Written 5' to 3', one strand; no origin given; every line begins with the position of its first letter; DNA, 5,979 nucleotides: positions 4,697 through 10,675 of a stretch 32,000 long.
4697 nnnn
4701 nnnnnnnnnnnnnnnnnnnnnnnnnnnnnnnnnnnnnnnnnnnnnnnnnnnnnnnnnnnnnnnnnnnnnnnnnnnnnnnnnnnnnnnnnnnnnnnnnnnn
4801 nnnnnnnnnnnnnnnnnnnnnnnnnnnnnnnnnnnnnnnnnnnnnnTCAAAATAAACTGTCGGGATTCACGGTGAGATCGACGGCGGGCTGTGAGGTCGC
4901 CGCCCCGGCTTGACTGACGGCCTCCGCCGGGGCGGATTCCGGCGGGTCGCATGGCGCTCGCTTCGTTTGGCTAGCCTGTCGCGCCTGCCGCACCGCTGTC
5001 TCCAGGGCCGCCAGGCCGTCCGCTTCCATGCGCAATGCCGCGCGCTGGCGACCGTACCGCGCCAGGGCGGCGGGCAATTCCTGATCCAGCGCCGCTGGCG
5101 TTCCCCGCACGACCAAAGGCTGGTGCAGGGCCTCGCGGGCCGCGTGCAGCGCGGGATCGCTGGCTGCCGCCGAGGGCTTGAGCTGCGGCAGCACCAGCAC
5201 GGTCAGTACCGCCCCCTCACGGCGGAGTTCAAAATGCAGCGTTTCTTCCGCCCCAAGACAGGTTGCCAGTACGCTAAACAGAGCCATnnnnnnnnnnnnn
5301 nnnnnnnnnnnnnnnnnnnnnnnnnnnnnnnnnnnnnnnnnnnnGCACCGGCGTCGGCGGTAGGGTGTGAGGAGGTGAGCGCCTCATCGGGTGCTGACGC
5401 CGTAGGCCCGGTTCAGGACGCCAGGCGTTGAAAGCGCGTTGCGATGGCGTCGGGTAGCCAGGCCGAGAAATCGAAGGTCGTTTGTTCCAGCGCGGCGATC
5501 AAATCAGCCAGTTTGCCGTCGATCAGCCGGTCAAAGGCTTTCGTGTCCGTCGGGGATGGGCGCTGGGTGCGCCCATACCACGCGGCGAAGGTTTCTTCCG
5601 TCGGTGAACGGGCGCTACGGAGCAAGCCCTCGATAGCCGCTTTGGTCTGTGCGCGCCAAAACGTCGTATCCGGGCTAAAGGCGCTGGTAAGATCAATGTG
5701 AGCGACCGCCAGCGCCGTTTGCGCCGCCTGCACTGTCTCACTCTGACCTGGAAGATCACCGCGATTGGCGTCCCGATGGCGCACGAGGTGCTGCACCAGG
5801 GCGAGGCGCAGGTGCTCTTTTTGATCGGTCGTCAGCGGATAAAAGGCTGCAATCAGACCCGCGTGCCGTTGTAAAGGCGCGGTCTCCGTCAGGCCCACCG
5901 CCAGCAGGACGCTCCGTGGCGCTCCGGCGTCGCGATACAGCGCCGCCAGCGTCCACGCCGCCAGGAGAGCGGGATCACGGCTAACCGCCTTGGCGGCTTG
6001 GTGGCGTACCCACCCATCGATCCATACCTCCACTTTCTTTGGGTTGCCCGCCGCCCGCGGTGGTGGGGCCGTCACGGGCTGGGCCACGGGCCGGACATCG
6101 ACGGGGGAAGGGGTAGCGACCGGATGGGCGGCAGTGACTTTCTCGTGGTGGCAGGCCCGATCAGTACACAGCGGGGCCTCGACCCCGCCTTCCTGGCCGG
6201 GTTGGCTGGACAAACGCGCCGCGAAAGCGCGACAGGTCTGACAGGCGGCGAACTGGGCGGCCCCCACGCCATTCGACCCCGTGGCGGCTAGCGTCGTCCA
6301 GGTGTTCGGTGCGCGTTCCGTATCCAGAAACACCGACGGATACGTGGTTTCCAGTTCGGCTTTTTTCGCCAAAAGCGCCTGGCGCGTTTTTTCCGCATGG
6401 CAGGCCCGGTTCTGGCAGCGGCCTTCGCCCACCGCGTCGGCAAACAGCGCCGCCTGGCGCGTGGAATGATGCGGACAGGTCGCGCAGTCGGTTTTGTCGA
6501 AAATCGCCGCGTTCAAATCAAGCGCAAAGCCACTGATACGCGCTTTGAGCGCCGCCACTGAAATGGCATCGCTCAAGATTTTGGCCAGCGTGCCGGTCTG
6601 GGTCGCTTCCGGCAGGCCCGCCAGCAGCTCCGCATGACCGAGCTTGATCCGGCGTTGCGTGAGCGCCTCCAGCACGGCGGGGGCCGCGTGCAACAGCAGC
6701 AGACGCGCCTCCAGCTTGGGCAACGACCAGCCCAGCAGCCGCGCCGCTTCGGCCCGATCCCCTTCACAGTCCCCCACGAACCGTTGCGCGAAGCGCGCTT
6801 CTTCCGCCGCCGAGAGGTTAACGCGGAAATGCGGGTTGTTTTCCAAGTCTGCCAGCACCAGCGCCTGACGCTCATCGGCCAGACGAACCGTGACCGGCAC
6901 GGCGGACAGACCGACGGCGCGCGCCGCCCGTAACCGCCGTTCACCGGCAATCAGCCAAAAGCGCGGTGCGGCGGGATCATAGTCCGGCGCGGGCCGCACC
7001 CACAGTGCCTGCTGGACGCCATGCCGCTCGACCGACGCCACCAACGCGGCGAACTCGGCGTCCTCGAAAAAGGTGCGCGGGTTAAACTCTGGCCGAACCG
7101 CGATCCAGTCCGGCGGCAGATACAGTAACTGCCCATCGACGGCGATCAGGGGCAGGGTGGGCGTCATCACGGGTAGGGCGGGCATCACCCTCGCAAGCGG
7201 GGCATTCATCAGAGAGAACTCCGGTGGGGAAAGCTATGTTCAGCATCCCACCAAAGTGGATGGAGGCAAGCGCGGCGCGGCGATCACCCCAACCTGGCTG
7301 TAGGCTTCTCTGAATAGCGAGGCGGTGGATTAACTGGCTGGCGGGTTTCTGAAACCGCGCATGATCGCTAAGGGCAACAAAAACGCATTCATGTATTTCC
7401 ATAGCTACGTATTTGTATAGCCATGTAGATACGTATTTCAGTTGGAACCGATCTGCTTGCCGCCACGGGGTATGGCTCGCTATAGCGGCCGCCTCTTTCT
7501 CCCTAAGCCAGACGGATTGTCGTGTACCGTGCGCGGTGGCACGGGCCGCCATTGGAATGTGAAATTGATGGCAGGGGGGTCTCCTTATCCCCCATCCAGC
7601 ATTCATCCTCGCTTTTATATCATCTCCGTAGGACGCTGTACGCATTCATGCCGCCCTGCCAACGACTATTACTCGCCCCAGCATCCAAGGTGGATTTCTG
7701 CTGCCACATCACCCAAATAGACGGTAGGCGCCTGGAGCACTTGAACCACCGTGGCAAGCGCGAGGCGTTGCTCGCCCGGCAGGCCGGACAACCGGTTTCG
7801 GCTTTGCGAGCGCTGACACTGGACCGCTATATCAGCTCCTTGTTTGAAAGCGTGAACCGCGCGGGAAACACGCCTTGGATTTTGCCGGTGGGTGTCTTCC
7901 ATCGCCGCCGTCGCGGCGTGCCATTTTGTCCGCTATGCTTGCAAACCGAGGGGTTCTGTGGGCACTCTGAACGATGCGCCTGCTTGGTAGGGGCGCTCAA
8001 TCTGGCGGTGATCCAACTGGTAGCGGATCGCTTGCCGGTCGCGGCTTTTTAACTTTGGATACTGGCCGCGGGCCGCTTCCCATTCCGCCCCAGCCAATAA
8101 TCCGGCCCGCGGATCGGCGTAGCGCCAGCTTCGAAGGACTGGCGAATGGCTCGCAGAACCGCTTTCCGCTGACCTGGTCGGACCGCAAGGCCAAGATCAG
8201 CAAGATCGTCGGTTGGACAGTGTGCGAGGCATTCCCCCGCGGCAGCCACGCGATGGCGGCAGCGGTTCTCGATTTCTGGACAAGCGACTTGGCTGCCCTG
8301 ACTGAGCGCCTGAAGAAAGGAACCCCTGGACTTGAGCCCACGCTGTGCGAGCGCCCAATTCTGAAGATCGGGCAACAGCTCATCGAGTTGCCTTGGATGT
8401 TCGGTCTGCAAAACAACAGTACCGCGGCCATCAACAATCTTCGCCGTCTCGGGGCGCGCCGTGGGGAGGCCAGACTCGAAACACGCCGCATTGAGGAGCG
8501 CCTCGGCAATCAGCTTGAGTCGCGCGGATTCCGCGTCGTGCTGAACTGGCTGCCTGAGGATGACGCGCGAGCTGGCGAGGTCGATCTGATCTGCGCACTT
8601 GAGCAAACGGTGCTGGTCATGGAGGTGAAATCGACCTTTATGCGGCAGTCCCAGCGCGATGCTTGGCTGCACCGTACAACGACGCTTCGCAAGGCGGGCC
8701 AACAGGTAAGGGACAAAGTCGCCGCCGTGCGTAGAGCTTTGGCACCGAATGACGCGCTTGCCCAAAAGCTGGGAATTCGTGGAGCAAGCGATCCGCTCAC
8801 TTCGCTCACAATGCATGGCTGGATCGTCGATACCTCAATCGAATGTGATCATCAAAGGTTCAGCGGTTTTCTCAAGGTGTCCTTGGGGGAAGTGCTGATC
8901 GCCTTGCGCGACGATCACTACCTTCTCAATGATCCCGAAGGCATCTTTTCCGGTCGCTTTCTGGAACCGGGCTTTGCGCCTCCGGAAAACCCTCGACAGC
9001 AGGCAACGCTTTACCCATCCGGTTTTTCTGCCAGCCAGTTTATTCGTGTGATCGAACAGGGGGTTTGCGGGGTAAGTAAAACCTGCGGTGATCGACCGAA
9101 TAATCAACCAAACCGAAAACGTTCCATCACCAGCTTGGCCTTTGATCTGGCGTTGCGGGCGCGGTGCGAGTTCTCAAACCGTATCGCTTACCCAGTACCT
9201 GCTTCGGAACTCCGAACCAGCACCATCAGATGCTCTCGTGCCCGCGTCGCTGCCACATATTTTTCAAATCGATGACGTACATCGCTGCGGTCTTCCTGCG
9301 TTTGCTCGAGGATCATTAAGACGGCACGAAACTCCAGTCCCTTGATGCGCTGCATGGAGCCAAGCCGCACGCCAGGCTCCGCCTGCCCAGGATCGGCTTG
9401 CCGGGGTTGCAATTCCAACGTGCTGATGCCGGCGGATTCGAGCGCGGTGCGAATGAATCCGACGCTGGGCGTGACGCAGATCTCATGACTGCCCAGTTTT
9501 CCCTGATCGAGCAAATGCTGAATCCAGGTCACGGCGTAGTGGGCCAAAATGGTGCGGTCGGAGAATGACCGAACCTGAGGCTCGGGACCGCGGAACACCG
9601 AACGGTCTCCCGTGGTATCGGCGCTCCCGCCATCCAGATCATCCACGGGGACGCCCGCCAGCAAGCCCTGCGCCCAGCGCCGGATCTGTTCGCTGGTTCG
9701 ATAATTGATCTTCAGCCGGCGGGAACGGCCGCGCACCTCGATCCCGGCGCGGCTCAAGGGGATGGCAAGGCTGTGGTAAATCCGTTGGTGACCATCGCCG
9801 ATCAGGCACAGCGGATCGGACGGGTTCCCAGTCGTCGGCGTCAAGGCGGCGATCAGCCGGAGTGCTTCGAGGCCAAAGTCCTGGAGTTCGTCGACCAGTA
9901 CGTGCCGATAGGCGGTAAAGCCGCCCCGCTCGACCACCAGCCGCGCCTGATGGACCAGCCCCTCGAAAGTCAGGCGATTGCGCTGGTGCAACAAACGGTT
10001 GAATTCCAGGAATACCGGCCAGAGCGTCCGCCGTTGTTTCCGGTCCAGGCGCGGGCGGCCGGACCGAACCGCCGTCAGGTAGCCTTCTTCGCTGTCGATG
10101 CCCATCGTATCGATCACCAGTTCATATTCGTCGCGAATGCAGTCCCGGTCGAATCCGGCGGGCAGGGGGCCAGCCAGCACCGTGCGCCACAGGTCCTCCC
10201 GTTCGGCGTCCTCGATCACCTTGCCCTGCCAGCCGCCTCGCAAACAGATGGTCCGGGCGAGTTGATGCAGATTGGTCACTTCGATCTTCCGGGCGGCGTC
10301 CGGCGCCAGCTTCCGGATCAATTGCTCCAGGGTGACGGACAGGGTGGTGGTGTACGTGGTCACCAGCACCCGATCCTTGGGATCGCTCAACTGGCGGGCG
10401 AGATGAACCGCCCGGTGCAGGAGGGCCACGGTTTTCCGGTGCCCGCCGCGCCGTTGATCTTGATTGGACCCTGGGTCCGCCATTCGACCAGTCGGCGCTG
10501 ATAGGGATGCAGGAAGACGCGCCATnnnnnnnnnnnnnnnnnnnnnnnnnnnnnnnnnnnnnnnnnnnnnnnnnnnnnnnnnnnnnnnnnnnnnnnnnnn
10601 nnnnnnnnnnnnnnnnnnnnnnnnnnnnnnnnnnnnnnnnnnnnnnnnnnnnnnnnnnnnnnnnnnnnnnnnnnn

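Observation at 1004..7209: Complete PRTRC cassette reads as a ParB-linked ubiquitin-like conjugation set (Ubl, E1-like, E2-like, JAMM)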

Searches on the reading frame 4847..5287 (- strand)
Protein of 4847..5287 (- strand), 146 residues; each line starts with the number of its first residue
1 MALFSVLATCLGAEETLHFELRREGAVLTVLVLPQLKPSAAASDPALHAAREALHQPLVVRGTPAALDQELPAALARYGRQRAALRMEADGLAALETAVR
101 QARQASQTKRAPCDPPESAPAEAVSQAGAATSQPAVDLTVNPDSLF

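Call 4: search_protein_families(library=ncbifam, proteins=[window:4847-5287:-], max_evalue=0.01)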
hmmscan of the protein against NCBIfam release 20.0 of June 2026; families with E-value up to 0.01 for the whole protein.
window:4847-5287:- (146 aa): 1 family
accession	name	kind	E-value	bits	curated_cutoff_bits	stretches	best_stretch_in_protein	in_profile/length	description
TIGR03741.1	PRTRC_E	subfamily_domain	1.6e-13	50.5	37.95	1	3-109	1-99/106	PRTRC system protein E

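Call 5: search_protein_families(library=pfam, proteins=[window:4847-5287:-], max_evalue=0.01)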
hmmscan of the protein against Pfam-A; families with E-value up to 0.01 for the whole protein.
window:4847-5287:- (146 aa): 0 families

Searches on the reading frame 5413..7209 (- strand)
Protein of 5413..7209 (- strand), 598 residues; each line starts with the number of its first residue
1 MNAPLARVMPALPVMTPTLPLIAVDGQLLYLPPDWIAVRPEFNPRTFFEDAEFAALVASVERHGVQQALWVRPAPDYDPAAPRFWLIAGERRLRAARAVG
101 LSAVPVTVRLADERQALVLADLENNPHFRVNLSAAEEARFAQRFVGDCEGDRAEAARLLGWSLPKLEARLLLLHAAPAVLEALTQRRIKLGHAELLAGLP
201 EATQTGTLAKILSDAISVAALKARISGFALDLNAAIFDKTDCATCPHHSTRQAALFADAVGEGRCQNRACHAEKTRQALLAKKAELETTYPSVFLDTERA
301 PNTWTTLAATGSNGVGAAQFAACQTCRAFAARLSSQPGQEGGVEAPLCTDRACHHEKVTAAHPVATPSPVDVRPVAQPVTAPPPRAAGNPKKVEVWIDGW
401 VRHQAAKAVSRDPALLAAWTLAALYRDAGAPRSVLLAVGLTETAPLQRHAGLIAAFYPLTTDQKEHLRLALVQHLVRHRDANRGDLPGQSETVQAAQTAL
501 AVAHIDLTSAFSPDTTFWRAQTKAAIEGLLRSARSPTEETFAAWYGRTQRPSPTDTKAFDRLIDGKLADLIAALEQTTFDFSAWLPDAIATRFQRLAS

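Call 4: search_protein_families(library=ncbifam, proteins=[window:5413-7209:-], max_evalue=0.01)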
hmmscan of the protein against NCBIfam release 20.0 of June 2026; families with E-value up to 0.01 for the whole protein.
window:5413-7209:- (598 aa): 5 families
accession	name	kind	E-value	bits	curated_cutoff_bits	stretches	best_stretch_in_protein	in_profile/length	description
TIGR03734.1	PRTRC_parB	hypoth_equivalog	4.2e-105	352.4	278.6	1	40-588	4-552/555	PRTRC system ParB family protein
TIGR00180.1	parB_part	domain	4.2e-23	82.1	58.45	1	41-212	17-185/186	ParB/RepB/Spo0J family partition protein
TIGR04285.1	nucleoid_noc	exception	2.4e-22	79.5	315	1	41-227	14-193/255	nucleoid occlusion protein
TIGR03454.1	partition_RepB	equivalog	9.8e-11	41.6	201.5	1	45-145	80-174/325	plasmid partitioning protein RepB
NF010440.0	PRK13866.1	equivalog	6.4e-09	35.4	522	1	50-153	87-183/336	plasmid partitioning protein RepB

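Call 5: search_protein_families(library=pfam, proteins=[window:5413-7209:-], max_evalue=0.01)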
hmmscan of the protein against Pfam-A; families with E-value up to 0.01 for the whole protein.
window:5413-7209:- (598 aa): 2 families
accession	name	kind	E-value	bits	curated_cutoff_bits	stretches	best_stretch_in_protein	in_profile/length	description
PF02195.25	ParB_N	-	3.9e-14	52.9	26.3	1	39-124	13-93/95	ParB N-terminal domain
PF17762.8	HTH_ParB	-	3.2e-10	40.5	22.6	1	131-225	2-97/102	ParB HTH domain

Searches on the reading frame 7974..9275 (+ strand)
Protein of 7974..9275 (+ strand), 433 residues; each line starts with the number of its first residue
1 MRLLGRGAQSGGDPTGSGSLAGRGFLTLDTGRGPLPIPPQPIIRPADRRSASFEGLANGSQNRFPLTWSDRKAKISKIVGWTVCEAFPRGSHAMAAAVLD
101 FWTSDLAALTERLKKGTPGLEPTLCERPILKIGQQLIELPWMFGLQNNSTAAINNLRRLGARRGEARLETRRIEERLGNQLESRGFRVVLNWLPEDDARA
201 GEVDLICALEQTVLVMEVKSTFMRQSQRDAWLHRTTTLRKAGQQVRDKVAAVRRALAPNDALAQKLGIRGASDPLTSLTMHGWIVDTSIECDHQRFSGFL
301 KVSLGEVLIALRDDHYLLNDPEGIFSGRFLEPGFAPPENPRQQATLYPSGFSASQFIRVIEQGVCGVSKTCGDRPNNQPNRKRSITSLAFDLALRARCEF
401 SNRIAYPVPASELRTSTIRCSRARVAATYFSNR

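Call 20: search_protein_families(library=pfam, proteins=[window:7974-9275:+], max_evalue=0.001)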
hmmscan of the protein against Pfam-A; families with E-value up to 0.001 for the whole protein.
window:7974-9275:+ (433 aa): 0 families

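Call 21: search_protein_families(library=padloc, proteins=[window:7974-9275:+], max_evalue=0.001)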
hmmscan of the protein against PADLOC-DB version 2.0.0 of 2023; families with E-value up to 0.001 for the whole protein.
window:7974-9275:+ (433 aa): 1 family
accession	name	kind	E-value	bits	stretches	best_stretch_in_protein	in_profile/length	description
PDLC02906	NERD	-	3.6e-16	57.2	1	126-326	377-527/542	Viperin-associated NERD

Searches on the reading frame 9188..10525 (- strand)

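Call 20: search_protein_families(library=pfam, proteins=[window:9188-10525:-], max_evalue=0.001)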
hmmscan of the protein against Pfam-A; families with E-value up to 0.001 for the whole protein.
window:9188-10525:- (445 aa): 3 families
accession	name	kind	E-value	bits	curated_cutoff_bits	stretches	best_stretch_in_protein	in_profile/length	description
PF00580.27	UvrD-helicase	-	1.2e-11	45.2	23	1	31-250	26-253/271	UvrD/REP helicase N-terminal domain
PF13538.12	UvrD_C_2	-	5.3e-06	26.6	27.4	1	388-435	4-51/52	UvrD-like helicase C-terminal domain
PF13245.12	AAA_19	-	0.00087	19.9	25.1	0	31-251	24-132/134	AAA domain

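Call 21: search_protein_families(library=padloc, proteins=[window:9188-10525:-], max_evalue=0.001)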
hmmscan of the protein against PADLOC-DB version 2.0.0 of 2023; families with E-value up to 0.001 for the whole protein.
window:9188-10525:- (445 aa): 24 families
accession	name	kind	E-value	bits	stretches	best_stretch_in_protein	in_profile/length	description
PDLC01087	C3a187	-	4.8e-20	69.9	1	27-436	219-542/559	NERD+UvrD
PDLC03802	RTasHel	-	3.7e-17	60.4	1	29-289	29-273/675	DRT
PDLC00114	GajB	-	5.8e-12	43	1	28-250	30-257/635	UrvD helicase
PDLC00117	GajB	-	5.7e-09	33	1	163-289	170-302/604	UrvD helicase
PDLC00127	GajB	-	3.8e-08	30.3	1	171-281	161-281/594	UrvD helicase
PDLC00103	GajB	-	1.1e-07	29.2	1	184-351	184-351/612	UrvD helicase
PDLC00148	GajB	-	1.7e-07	28.5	0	205-252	149-192/369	UrvD helicase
PDLC00106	GajB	-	2e-07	27.9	1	203-252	203-248/577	UrvD helicase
PDLC00132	GajB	-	3.7e-07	27.2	1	164-288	167-298/625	UrvD helicase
PDLC00121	GajB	-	8.2e-07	25.9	0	29-93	29-96/565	UrvD helicase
PDLC00111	GajB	-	1.1e-06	25.6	0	206-281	200-273/625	UrvD helicase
PDLC00109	GajB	-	1.2e-06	25.3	1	205-281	175-247/647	UrvD helicase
PDLC00107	GajB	-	1.6e-06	25.1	1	78-278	98-287/587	UrvD helicase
PDLC00143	GajB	-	1.6e-06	25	0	206-281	201-272/632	UrvD helicase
PDLC00104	GajB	-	4.4e-06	23.7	0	204-251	164-206/574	UrvD helicase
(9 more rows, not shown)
